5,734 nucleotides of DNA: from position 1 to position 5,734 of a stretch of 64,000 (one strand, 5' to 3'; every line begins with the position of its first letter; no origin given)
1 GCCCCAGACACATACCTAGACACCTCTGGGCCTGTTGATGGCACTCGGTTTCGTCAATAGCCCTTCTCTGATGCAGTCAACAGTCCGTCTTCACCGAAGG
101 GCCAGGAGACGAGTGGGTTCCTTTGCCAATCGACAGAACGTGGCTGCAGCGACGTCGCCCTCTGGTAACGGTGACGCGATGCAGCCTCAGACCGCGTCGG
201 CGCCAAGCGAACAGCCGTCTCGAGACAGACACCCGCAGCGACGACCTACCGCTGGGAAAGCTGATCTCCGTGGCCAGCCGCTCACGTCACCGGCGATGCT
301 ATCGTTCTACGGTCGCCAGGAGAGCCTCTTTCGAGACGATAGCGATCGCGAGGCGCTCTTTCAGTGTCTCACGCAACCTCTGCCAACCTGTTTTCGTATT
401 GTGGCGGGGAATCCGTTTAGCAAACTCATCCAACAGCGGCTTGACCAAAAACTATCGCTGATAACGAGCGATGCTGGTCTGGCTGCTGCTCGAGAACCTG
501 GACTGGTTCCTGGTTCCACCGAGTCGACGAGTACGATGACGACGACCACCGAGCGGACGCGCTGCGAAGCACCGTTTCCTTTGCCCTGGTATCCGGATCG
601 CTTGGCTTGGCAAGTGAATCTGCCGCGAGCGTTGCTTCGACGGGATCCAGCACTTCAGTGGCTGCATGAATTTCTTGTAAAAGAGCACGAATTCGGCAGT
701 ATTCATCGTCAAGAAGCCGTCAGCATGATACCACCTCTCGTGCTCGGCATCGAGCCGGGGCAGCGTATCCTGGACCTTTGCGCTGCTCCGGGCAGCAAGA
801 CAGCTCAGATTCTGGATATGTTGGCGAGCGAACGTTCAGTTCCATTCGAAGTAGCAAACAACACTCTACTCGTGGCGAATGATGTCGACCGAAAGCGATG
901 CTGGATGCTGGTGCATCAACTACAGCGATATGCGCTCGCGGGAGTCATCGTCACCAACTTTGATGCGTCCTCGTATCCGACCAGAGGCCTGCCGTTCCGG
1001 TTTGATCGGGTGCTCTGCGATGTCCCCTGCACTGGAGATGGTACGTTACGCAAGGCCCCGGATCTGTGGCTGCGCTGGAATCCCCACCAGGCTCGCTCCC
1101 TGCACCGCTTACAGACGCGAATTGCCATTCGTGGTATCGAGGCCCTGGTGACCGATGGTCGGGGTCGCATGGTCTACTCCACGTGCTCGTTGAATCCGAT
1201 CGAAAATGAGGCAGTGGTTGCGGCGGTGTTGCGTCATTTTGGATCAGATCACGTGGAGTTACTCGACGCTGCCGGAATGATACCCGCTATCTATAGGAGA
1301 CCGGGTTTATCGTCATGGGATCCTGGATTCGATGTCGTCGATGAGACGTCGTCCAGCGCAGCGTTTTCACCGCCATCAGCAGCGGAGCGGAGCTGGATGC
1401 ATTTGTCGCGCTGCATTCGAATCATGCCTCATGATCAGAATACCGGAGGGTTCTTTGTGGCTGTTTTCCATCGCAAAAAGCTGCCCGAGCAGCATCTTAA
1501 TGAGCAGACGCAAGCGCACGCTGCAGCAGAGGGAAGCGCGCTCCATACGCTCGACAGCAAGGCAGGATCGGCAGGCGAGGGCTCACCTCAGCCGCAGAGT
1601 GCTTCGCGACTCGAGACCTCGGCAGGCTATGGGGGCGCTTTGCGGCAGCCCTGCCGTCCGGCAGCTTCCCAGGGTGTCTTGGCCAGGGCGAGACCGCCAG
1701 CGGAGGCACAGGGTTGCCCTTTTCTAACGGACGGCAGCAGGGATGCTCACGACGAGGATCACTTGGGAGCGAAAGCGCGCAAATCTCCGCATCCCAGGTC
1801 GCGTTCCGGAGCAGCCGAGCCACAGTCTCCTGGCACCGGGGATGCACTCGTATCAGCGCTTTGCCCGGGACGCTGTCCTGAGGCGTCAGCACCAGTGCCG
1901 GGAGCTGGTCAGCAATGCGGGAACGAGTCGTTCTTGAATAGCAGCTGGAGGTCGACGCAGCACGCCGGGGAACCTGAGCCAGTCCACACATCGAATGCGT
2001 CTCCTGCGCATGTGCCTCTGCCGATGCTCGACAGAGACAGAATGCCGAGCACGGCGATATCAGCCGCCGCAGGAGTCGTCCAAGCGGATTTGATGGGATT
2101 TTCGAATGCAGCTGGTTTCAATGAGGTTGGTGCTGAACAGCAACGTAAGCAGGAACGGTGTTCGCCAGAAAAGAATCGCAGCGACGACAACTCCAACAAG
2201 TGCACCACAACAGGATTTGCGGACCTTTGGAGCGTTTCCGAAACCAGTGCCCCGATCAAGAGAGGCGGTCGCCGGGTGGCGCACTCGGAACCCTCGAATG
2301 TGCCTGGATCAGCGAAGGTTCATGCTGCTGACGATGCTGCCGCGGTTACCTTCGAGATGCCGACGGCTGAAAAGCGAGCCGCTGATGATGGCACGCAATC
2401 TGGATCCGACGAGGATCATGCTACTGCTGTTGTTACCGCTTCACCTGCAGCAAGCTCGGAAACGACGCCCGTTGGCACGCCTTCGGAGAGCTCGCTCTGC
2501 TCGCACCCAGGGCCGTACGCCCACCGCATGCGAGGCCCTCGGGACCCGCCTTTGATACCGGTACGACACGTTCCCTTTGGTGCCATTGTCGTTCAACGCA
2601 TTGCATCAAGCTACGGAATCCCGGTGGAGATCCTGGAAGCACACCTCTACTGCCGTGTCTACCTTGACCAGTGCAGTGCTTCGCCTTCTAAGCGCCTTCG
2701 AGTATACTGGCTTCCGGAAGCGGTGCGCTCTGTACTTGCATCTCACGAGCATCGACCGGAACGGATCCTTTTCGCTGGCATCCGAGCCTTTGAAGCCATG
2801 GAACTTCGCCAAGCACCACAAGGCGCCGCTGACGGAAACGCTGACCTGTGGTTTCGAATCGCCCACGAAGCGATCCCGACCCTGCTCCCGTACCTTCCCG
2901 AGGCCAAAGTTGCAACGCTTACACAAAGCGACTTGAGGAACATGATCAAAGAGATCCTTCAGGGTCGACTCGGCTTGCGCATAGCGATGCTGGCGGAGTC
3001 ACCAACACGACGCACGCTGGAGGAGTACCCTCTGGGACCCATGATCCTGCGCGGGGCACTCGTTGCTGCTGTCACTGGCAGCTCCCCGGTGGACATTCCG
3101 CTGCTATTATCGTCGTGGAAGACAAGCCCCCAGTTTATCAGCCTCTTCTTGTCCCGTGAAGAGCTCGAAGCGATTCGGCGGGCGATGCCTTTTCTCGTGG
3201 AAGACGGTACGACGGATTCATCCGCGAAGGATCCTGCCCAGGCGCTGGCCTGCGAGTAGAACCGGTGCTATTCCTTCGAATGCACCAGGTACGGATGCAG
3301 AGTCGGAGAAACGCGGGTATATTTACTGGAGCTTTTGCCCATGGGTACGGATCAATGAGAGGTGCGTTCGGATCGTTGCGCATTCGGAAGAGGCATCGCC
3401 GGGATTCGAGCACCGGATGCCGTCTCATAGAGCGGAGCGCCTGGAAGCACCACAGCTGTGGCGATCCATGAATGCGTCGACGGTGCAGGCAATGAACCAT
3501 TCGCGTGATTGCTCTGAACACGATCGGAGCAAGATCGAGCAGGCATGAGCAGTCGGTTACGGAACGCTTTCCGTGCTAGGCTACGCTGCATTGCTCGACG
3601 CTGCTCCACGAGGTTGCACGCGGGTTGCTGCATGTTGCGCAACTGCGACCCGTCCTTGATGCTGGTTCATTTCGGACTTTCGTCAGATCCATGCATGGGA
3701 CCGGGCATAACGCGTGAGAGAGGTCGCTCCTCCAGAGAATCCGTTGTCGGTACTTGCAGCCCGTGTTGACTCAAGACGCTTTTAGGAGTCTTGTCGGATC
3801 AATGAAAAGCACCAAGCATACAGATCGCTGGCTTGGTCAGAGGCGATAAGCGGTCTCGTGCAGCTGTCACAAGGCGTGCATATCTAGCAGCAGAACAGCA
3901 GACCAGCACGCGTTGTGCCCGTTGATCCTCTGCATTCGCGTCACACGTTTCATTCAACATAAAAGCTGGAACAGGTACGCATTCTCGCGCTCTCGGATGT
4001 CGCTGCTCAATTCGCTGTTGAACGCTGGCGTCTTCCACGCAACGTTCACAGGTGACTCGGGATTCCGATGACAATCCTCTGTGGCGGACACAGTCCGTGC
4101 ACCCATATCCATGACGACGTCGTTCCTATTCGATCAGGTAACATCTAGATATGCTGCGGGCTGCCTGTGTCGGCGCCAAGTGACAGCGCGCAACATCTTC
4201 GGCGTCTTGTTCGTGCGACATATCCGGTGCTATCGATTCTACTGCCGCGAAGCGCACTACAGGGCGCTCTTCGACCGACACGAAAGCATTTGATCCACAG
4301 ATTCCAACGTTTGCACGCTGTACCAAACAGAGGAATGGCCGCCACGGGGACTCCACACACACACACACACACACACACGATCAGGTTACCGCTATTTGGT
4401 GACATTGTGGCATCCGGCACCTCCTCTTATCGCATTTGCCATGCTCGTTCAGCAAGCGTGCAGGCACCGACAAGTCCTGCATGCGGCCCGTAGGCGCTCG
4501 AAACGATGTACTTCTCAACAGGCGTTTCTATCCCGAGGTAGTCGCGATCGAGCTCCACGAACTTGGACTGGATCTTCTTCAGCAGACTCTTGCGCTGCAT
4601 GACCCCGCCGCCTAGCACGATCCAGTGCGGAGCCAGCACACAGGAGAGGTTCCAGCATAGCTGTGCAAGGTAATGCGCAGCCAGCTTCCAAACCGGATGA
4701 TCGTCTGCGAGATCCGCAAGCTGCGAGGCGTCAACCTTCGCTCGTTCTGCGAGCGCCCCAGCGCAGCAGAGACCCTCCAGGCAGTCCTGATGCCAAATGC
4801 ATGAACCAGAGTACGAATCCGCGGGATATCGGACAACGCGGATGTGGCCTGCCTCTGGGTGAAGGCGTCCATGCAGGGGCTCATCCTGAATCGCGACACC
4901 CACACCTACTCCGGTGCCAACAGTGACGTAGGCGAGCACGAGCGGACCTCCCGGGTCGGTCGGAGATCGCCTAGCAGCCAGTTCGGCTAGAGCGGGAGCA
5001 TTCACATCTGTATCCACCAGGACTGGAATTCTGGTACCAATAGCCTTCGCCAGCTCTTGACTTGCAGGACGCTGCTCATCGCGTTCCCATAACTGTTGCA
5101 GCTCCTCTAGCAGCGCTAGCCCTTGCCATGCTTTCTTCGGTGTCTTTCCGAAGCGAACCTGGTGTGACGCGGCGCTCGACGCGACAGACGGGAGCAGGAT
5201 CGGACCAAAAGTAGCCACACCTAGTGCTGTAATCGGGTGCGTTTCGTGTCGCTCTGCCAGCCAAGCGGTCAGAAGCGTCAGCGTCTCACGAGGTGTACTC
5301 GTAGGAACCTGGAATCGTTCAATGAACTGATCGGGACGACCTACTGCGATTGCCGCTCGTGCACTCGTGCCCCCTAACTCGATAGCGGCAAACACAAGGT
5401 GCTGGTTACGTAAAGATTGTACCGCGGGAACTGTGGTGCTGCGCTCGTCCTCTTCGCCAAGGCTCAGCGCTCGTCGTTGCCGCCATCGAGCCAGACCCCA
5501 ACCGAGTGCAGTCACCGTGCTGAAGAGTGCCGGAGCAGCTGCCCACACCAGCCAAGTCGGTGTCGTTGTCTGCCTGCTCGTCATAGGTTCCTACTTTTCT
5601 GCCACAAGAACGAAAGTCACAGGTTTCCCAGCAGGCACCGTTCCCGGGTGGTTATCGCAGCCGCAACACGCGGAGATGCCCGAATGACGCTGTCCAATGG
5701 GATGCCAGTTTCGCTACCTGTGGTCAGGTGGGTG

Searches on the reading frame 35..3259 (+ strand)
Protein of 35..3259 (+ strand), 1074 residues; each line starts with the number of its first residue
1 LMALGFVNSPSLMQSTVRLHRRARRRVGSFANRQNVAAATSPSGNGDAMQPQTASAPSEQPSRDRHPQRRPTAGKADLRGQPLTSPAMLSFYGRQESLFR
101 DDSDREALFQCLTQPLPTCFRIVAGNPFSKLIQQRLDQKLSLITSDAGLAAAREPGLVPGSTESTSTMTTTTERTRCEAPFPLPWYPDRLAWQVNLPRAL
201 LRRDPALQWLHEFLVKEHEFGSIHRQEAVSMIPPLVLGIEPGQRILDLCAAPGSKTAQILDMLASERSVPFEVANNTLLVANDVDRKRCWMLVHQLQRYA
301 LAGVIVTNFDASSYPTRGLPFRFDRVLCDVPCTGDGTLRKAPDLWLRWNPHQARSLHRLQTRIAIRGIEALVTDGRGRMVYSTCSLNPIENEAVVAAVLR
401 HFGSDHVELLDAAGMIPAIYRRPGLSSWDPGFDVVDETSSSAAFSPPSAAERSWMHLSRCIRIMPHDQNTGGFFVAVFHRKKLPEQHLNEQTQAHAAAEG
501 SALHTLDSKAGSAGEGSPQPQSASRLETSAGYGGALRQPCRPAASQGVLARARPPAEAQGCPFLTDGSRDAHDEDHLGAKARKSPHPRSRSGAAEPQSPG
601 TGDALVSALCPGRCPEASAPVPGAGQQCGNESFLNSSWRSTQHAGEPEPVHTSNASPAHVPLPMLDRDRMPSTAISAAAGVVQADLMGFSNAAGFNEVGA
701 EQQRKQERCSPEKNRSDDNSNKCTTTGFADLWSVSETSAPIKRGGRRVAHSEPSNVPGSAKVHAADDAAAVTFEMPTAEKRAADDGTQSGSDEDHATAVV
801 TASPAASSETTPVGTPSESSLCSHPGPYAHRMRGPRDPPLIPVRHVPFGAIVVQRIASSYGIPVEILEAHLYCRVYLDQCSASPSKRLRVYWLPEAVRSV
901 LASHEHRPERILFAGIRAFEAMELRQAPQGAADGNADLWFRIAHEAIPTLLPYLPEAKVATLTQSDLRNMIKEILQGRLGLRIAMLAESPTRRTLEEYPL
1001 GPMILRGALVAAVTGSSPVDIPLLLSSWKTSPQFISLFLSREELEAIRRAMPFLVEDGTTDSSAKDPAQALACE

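Call 5: search_protein_families(library=pfam, proteins=[window:35-3259:+], max_evalue=0.01)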
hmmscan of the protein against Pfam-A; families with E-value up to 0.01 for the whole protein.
window:35-3259:+ (1074 aa): 2 families
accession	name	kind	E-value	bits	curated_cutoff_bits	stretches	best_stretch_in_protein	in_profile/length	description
PF01189.24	Methyltr_RsmB-F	-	8.8e-35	120.6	27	1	236-478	3-198/199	16S rRNA methyltransferase RsmB/F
PF25376.1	Pre-PUA_NSUN2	-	0.00064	20.6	24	1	852-954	10-98/99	NSUN2 Pre-PUA domain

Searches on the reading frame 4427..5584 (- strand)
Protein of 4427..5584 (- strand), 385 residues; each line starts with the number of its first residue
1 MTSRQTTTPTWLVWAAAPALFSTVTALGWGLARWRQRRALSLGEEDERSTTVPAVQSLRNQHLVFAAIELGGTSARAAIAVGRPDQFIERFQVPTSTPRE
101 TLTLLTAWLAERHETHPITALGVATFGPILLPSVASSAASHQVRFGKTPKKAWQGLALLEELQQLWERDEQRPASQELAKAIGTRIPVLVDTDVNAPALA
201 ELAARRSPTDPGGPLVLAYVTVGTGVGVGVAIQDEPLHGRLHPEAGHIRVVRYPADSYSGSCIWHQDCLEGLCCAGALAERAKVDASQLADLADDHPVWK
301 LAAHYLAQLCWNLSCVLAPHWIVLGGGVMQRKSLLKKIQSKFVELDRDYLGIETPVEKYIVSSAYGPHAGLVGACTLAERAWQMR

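Call 5: search_protein_families(library=pfam, proteins=[window:4427-5584:-], max_evalue=0.01)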
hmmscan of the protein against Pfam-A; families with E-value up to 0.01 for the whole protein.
window:4427-5584:- (385 aa): 1 family
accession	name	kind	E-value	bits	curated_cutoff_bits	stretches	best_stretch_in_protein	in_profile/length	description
PF00480.26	ROK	-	5.5e-32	111.9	22.9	1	66-380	2-293/294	ROK family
